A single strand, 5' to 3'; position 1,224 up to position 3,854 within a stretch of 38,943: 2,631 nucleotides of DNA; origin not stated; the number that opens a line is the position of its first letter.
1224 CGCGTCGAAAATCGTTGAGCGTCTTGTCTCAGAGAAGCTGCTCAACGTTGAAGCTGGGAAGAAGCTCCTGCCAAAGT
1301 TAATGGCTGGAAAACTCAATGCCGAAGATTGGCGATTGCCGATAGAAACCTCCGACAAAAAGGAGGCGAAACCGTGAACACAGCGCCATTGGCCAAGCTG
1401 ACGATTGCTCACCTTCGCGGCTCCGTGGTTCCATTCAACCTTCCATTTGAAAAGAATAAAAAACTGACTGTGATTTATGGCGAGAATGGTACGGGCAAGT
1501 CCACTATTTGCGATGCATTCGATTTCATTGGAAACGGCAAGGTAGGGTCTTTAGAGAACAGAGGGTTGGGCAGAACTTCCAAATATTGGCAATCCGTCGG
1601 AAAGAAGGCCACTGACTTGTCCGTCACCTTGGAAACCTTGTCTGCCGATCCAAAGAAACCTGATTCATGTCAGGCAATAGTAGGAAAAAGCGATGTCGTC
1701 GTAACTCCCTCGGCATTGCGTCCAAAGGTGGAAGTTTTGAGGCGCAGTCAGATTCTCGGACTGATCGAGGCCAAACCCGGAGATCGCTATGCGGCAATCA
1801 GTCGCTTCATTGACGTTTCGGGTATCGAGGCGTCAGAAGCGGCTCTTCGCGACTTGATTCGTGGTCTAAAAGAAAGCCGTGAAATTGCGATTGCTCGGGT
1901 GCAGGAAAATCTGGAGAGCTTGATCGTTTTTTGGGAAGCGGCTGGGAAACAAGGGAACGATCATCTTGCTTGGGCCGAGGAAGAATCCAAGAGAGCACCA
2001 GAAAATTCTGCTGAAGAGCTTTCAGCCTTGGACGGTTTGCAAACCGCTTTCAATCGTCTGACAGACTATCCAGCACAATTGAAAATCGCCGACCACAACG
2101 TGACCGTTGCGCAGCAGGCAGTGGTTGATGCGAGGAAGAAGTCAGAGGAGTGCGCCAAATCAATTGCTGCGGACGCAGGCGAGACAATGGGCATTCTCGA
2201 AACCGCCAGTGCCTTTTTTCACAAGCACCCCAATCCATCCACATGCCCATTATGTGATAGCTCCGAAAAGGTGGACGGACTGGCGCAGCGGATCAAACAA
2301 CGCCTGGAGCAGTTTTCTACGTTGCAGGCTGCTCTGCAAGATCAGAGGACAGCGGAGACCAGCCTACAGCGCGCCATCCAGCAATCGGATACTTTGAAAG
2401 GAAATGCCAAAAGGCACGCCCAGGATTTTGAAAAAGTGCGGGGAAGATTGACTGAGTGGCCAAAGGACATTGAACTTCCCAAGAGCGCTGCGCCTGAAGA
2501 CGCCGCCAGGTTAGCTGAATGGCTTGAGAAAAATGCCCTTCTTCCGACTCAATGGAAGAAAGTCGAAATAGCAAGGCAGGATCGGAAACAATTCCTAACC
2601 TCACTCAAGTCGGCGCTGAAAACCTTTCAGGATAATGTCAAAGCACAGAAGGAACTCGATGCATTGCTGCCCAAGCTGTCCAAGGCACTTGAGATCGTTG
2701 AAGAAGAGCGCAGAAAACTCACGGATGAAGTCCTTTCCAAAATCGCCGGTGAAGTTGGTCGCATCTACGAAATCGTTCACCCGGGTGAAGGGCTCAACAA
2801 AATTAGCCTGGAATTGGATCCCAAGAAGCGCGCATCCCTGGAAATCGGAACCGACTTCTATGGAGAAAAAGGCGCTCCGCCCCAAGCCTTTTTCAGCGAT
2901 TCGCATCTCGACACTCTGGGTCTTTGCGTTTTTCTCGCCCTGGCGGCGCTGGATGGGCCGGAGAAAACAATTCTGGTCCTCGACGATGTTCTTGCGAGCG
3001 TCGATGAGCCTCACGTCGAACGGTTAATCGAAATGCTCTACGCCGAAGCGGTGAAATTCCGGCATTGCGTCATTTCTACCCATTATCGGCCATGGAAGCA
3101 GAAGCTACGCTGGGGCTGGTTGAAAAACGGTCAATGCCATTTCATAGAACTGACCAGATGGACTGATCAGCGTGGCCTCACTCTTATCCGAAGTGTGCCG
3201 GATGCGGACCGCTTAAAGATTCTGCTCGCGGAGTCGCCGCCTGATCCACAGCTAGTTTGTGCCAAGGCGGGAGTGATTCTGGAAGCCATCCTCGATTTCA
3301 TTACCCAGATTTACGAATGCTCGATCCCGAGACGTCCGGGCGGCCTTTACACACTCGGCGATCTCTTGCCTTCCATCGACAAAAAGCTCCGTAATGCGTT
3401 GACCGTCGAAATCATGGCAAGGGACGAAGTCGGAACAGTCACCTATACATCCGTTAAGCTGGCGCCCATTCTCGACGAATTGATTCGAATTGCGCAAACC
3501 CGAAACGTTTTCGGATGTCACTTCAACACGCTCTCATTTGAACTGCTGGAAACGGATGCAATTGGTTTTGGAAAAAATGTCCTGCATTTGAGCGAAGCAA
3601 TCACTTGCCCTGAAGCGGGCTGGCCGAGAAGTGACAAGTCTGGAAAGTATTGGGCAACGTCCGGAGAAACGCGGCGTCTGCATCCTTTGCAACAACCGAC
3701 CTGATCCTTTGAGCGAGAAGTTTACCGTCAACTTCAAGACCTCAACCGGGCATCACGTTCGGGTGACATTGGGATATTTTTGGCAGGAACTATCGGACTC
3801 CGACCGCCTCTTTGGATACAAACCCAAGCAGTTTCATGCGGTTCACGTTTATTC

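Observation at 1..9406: Seven-gene expanded Type III R-M operon (helicase, small ORF, Rad50-like ATPase, orphan, Mod, kinase-like, Res): a candidate MADS-like multi-component defence system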

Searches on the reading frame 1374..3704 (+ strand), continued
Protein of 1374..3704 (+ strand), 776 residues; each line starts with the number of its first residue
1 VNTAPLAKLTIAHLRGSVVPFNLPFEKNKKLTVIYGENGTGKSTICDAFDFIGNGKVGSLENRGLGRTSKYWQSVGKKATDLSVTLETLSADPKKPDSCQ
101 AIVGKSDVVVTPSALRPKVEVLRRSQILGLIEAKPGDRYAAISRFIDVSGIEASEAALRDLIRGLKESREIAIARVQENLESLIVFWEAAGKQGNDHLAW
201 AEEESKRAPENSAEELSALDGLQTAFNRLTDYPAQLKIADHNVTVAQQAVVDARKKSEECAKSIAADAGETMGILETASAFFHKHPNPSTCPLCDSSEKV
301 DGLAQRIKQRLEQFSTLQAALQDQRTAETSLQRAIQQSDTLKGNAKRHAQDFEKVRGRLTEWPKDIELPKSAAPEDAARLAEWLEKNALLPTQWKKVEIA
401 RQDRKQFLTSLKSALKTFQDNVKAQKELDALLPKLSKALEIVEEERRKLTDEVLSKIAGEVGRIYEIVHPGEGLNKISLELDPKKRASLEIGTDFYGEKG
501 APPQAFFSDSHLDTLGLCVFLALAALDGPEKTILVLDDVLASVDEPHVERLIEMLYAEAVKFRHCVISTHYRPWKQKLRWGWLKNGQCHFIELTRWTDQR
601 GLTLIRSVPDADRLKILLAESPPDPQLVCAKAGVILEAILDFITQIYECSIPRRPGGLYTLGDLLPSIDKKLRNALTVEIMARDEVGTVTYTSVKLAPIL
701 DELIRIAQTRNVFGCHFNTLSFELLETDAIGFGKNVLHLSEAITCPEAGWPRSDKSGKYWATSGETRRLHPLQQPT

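Call 55: search_protein_families(library=ncbifam, proteins=[L088:5962-8811:+, L001:1-2616:+, L089:6972-9818:+], max_evalue=0.00001)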
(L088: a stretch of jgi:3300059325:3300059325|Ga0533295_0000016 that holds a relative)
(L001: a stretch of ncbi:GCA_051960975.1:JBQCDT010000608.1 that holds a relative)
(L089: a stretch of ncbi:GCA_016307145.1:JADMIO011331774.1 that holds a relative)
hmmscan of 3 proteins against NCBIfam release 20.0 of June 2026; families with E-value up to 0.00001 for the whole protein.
L088:5962-8811:+ (950 aa): 16 families
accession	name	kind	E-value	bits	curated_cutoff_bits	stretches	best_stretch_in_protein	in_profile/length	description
NF038318.1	DISARM_DrmD_b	equivalog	6.6e-209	696.2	950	1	32-665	24-653/868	DISARM system SNF2-like helicase DrmD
NF038317.1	DISARM_DrmD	equivalog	3e-74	250.9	610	1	29-935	99-1003/1021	DISARM system SNF2-like helicase DrmD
NF041062.1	DpdE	equivalog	8.1e-58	196.2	500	2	30-248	146-347/1048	protein DpdE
NF003426.0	PRK04914.1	equivalog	9.6e-57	192.9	576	2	31-231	147-350/959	RNA polymerase-associated protein RapA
NF042964.1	phospholipD_antiphage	equivalog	5.5e-47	160.7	1100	2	358-606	635-855/895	phospholipase D-like domain-containing anti-phage protein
NF058637.1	helic_SCO1167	equivalog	1.2e-30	106.3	1200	2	54-246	487-671/932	SCO1167/SCO6262 family helicase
NF053675.1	pilus_reg_Snf2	equivalog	1.8e-25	89.3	1100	2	57-221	605-760/1029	pilus expression-regulating Snf2 family helicase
NF041790.1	anti-phage_ZorD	equivalog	8e-25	86.9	1500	2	37-305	581-878/1035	type I Zorya anti-phage system protein ZorD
NF010337.0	PRK13766.1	equivalog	5.8e-10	37.9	610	0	349-562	299-484/781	Hef nuclease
NF053631.1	RNA_helic_CshA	equivalog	1.9e-09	37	646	1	404-566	193-353/434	degradosome RNA helicase CshA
NF008744.0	PRK11776.1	equivalog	4.3e-08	32.2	524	1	409-558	205-350/460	ATP-dependent RNA helicase DbpA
NF053711.1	RNA_heli_RhlE1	exception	5.7e-08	31.9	750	1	423-549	221-345/434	RNA helicase RhlE1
NF003419.0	PRK04837.1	equivalog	1.5e-07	30.5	588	1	419-546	228-354/424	ATP-dependent RNA helicase RhlB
NF008642.0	PRK11634.1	equivalog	3.4e-07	29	989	1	431-547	230-344/628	DEAD/DEAH family ATP-dependent RNA helicase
NF002340.1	PRK01297.1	equivalog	1.6e-06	27.1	564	1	438-556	241-355/372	ATP-dependent RNA helicase RhlB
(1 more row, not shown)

L001:1-2616:+ (872 aa): 18 families
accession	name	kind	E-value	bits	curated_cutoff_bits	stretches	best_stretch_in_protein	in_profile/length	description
NF038318.1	DISARM_DrmD_b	equivalog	1.7e-190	635.2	950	1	7-591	76-655/868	DISARM system SNF2-like helicase DrmD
NF038317.1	DISARM_DrmD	equivalog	3.1e-63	214.5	610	1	5-857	152-1003/1021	DISARM system SNF2-like helicase DrmD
NF042964.1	phospholipD_antiphage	equivalog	1.7e-40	139.2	1100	2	283-541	635-866/895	phospholipase D-like domain-containing anti-phage protein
NF041062.1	DpdE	equivalog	4e-39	134.3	500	2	258-503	458-680/1048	protein DpdE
NF003426.0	PRK04914.1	equivalog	8.3e-38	130.2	576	2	4-155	197-350/959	RNA polymerase-associated protein RapA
NF058637.1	helic_SCO1167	equivalog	6.1e-25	87.4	1200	2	6-169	518-670/932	SCO1167/SCO6262 family helicase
NF041790.1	anti-phage_ZorD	equivalog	4.9e-20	71.1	1500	2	59-205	705-853/1035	type I Zorya anti-phage system protein ZorD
NF053675.1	pilus_reg_Snf2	equivalog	3e-19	68.7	1100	2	402-503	906-1008/1029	pilus expression-regulating Snf2 family helicase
NF053711.1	RNA_heli_RhlE1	exception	1.8e-09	36.9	750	1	328-473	201-345/434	RNA helicase RhlE1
NF008744.0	PRK11776.1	equivalog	5.4e-09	35.1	524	1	326-482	198-350/460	ATP-dependent RNA helicase DbpA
NF003419.0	PRK04837.1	equivalog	6.7e-08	31.7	588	1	343-470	228-354/424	ATP-dependent RNA helicase RhlB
NF053710.1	RNA_heli_RhlE2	exception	9.5e-08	30.9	925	1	372-472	250-349/635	RNA helicase RhlE2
NF053631.1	RNA_helic_CshA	equivalog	9.9e-08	31.3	646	1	361-484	227-347/434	degradosome RNA helicase CshA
NF002340.1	PRK01297.1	equivalog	5.2e-07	28.8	564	1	361-477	240-352/372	ATP-dependent RNA helicase RhlB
NF008642.0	PRK11634.1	equivalog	1.4e-06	27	989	1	422-588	293-463/628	DEAD/DEAH family ATP-dependent RNA helicase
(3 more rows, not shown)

L089:6972-9818:+ (949 aa): 17 families
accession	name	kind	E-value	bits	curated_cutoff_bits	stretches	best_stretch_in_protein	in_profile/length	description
NF038318.1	DISARM_DrmD_b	equivalog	3.2e-211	703.8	950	1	32-680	24-666/868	DISARM system SNF2-like helicase DrmD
NF038317.1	DISARM_DrmD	equivalog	1.9e-74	251.6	610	1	34-932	104-1001/1021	DISARM system SNF2-like helicase DrmD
NF041062.1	DpdE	equivalog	1.4e-60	205.3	500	1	30-579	146-679/1048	protein DpdE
NF003426.0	PRK04914.1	equivalog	8.7e-53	179.8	576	2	27-228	143-346/959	RNA polymerase-associated protein RapA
NF042964.1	phospholipD_antiphage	equivalog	2.7e-48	165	1100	2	357-618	626-866/895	phospholipase D-like domain-containing anti-phage protein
NF058637.1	helic_SCO1167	equivalog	8.6e-29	100.2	1200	2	54-245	487-669/932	SCO1167/SCO6262 family helicase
NF053675.1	pilus_reg_Snf2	equivalog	4.3e-26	91.3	1100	2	57-241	605-775/1029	pilus expression-regulating Snf2 family helicase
NF041790.1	anti-phage_ZorD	equivalog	3.5e-25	88.1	1500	2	47-312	596-884/1035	type I Zorya anti-phage system protein ZorD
NF010337.0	PRK13766.1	equivalog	1.7e-11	43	610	0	54-198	29-173/781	Hef nuclease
NF008744.0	PRK11776.1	equivalog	2.2e-08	33.1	524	1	403-558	198-349/460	ATP-dependent RNA helicase DbpA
NF003419.0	PRK04837.1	equivalog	2.3e-07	29.9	588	1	423-548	231-355/424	ATP-dependent RNA helicase RhlB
NF053631.1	RNA_helic_CshA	equivalog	2.6e-07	29.9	646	1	476-556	263-342/434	degradosome RNA helicase CshA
NF053711.1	RNA_heli_RhlE1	exception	4.1e-07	29.1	750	1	405-550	201-345/434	RNA helicase RhlE1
NF002340.1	PRK01297.1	equivalog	4.4e-07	29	564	1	458-556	257-354/372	ATP-dependent RNA helicase RhlB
NF008642.0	PRK11634.1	equivalog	3.5e-06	25.7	989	1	480-548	275-344/628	DEAD/DEAH family ATP-dependent RNA helicase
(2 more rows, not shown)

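Call 69: find_encoding_contigs(protein=P0207, flank=9000, max_places=1)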
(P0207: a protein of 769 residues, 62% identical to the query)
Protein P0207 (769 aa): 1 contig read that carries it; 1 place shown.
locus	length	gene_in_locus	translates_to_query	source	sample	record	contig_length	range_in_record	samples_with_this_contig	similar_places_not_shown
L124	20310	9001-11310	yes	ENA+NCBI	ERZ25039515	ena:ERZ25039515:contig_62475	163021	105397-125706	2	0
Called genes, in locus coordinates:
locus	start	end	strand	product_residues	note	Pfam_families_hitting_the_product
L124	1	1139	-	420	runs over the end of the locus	PF05014:Nuc_deoxyrib_tr, PF15891:Nuc_deoxyri_tr2, PF01209:Ubie_methyltran (weak), PF13489:Methyltransf_23, PF08241:Methyltransf_11, PF08242:Methyltransf_12, PF13649:Methyltransf_25, PF13847:Methyltransf_31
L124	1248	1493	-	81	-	-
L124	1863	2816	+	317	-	PF13280:WYL, PF25583:WCX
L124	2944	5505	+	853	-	PF00270:DEAD, PF00271:Helicase_C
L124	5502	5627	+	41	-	-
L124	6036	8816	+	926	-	PF00176:SNF2-rel_dom, PF00270:DEAD, PF04851:ResIII, PF00271:Helicase_C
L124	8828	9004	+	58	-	-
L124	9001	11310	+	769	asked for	PF02463:SMC_N (faint), PF13476:AAA_23, PF13304:AAA_21 (faint)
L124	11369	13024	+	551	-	PF02463:SMC_N (faint), PF13175:AAA_15, PF13304:AAA_21 (faint), PF13175:AAA_15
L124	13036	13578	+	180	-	PF01555:N6_N4_Mtase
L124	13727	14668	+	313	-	PF01555:N6_N4_Mtase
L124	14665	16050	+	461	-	PF17761:DUF1016_N, PF06250:YhcG_C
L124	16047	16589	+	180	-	PF06414:Zeta_toxin, PF13671:AAA_33 (weak)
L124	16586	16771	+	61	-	-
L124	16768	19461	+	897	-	PF04851:ResIII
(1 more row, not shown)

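Call 70: find_encoding_contigs(protein=P0239, flank=9000, max_places=1)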
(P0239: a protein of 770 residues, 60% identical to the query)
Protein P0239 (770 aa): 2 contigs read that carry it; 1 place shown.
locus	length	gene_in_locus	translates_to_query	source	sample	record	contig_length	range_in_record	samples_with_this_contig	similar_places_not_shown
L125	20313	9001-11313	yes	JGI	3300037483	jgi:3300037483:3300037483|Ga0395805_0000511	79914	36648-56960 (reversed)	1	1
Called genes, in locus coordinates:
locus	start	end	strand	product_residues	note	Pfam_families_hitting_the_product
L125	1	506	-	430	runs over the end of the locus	PF13657:Couple_hipA, PF07804:HipA_C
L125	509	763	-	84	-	PF13560:HTH_31, PF01381:HTH_3 (weak)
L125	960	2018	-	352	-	PF00437:T2SSE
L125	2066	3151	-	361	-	PF00437:T2SSE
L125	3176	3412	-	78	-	PF20660:DUF6812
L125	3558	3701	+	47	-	-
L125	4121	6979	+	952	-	PF00176:SNF2-rel_dom, PF00270:DEAD, PF04851:ResIII, PF00271:Helicase_C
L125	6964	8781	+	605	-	PF10592:AIPR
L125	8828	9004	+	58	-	-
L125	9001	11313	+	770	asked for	PF02463:SMC_N (faint), PF13166:AAA_13 (faint), PF13476:AAA_23, PF13304:AAA_21 (faint)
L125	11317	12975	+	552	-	PF01555:N6_N4_Mtase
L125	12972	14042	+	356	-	PF17761:DUF1016_N, PF06250:YhcG_C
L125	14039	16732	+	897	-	PF04851:ResIII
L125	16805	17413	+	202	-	PF07929:PRiA4_ORF3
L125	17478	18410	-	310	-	PF01012:ETF, PF00766:ETF_alpha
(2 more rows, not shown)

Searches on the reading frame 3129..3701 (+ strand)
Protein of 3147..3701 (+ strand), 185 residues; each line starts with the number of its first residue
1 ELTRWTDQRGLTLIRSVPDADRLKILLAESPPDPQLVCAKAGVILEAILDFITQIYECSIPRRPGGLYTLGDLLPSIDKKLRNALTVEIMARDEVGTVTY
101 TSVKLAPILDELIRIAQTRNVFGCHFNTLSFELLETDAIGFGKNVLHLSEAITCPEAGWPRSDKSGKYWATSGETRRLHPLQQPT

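Call 56: predict_structure(alignment_id=A1)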
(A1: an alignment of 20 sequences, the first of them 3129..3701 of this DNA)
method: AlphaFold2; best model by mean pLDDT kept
length: 191 residues; sequences in the alignment: 20
mean_pLDDT: 69.3   pTM: 0.67
mean pLDDT of the five models: 69.3, 67.6, 63.3, 57.9, 53.8
residues with pLDDT >= 90: 6; 70-90: 104; 50-70: 56; < 50: 25
segments of 3 or more residues with pLDDT < 50: 1-3, 167-170, 175-191
pLDDT, mean of each block of 10 residues (from residue 1): 54 60 74 89 83 81 71 74 76 74 78 83 69 58 84 82 56 42 32 31
secondary structure, 60 per line:
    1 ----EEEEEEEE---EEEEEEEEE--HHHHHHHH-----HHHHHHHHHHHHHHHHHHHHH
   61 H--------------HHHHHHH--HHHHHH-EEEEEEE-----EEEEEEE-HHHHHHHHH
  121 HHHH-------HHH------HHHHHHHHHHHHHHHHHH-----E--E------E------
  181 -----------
elements in order: E5-12 E16-24 H27-34 H40-61 H76-82 H85-90 E92-98 E104-110 H112-124 H141-158

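Call 60: fold_search(model_id=the predicted structure, library=pdb)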
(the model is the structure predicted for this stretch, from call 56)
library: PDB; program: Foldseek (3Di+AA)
matches with E <= 10: 232; with E <= 0.001: 0
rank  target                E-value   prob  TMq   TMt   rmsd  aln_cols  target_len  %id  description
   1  8qhu_O                1.3e+00  0.02  0.15  0.12  20.1       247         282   11  CRYO-EM STRUCTURE OF LEISHMANIA MAJOR 80S RIBOSOME : LM32Cs1C1 snoRNA overexpression (released 2025-02-12)
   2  3zqq_C                1.4e+00  0.12  0.19  0.25  10.1        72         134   12  Crystal structure of the full-length small terminase from a SPP1-like bacteriophage (released 2011-12-28)
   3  2b9s_A                1.6e+00  0.06  0.20  0.11  14.9       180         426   11  Crystal Structure of heterodimeric L. donovani topoisomerase I-vanadate-DNA complex (released 2006-01-17)
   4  9i78_6                1.8e+00  0.06  0.19  0.19  14.0       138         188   11  Cryo-EM structure of Chaetomium thermophilum ribosome-bound SND3 translocon (released 2025-11-12)
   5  8x4n_B                1.9e+00  0.10  0.17  0.27  11.4        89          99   19  Crystal structure of the PI3P-binding domain of Legionella SetA in complex with inositol 1,3-bisphosphate (released 2025-02-19)
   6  6hs3_A                1.9e+00  0.07  0.16  0.14   9.9       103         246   16  Crystal structure of an ABC transporter related protein from Burkholderia pseudomallei (released 2018-11-07)
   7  6gsb_A                1.9e+00  0.02  0.13  0.12  14.4       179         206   12  Sphingobacterium sp. T2 manganese superoxide dismutase catalyses the oxidative demethylation of polymeric lignin via g (released 2018-10-03)
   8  4v8p_CM               2.0e+00  0.02  0.16  0.12  21.2       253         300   10  T.thermophila 60S ribosomal subunit in complex with initiation factor 6. (released 2014-07-09)
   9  8unj_A                2.0e+00  0.02  0.12  0.13  26.6       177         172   12  Atomic model of the human CTF18-RFC alone in the apo state (State 1) (released 2024-05-08)
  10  7oq4_K                2.2e+00  0.11  0.17  0.30   7.8        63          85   14  Cryo-EM structure of the ATV RNAP Inhibitory Protein (RIP) bound to the DNA-binding channel of the host's RNA polymera (released 2021-08-25)
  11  9a5c_B                2.2e+00  0.06  0.16  0.14  15.4       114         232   12  Integrative model of GLPD-DNAD by crosslinking MS and deep learning (released 2024-09-18)
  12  4yip_A                2.2e+00  0.02  0.12  0.12  14.1       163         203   14  X-ray structure of the iron/manganese cambialistic superoxide dismutase from Streptococcus mutans (released 2016-01-13)
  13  2v79_B                2.3e+00  0.06  0.16  0.23  15.5       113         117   13  Crystal Structure of the N-terminal domain of DnaD from Bacillus Subtilis (released 2008-01-15)
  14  2jaa_B                2.3e+00  0.03  0.13  0.13  16.6       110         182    9  SeMet substituted Shigella Flexneri Ipad (released 2006-11-30)
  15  6w6l_F                2.3e+00  0.02  0.16  0.13  16.1       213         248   11  Cryo-EM structure of the human ribosome-TMCO1 translocon (released 2020-09-02)
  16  1wwp_A                2.4e+00  0.15  0.31  0.44   7.8       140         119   14  Crystal structure of ttk003001694 from Thermus Thermophilus HB8 (released 2005-07-12)
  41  2hsb                  3.6e+00  0.20  0.36  0.51   6.6       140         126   12  Crystal structure of a hepn domain containing protein (af_0298) from archaeoglobus fulgidus at 1.95 A resolution (released 2006-08-15)
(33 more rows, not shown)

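Call 62: search_protein_families(library=pfam, proteins=[window:3147-3701:+], max_evalue=10)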
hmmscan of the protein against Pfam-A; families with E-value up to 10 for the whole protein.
seq(185 aa): 0 families

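Call 98: search_protein_representatives(protein=window:3147-3701:+)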
Query: 185 residues. Proteins with E-value up to 0.001 (for the whole library): 492; up to 1e-10: 278; up to 1e-30: 44. The best 150 are listed.
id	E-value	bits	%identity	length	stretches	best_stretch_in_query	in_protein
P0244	2.0e-85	301.5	73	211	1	1-184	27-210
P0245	3.7e-82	290.9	69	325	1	1-184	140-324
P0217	8.6e-78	276.6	70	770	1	1-185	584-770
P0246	1.3e-66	240.2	59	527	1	1-184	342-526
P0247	1.1e-57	211.1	65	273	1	37-184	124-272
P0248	2.9e-56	206.4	53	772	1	1-184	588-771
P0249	8.0e-56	205.0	54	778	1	1-185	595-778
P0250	2.4e-55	203.5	53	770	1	1-184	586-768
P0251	1.2e-53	197.9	54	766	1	1-184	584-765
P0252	1.8e-52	194.1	49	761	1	1-184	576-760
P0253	4.0e-52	192.9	53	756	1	1-184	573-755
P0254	1.0e-51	191.6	53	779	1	11-184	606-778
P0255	2.6e-51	190.3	51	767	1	1-184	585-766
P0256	1.5e-50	187.8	52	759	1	4-184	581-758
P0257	1.2e-49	184.9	63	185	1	53-182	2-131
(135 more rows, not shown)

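Call 99: search_solved_structures(query=A2, max_evalue=10)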
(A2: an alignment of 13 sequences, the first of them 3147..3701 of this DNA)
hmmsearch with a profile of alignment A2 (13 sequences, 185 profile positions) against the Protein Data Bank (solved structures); distinct sequences matched with E-value up to 10: 8.
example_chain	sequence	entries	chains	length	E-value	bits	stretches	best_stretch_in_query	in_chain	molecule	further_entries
8qz0_L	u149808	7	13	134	0.12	15.3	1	19-53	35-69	Histone H2A.Z | Histone H2A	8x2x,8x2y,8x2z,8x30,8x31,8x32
1nu9_C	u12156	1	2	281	0.14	15.1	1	60-119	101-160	Staphylocoagulase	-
1nu7_D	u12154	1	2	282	0.14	15.1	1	60-119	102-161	Staphylocoagulase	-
2a1d_D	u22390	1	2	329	0.17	14.8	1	64-119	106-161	Staphylocoagulase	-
2jss_A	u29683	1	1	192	0.19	14.7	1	19-53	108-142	Chimera of Histone H2B.1 and Histone H2A.Z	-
4m6b_A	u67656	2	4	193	0.19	14.7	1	19-53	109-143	Chimera protein of Histone H2B.1 and Histone H2A.Z | Histone H2B.1,Histone H2A.Z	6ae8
4m4d_A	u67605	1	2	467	0.93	12.4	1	67-135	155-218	Lipopolysaccharide-binding protein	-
10lk_A4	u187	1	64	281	0.94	12.4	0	105-131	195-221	Flagellin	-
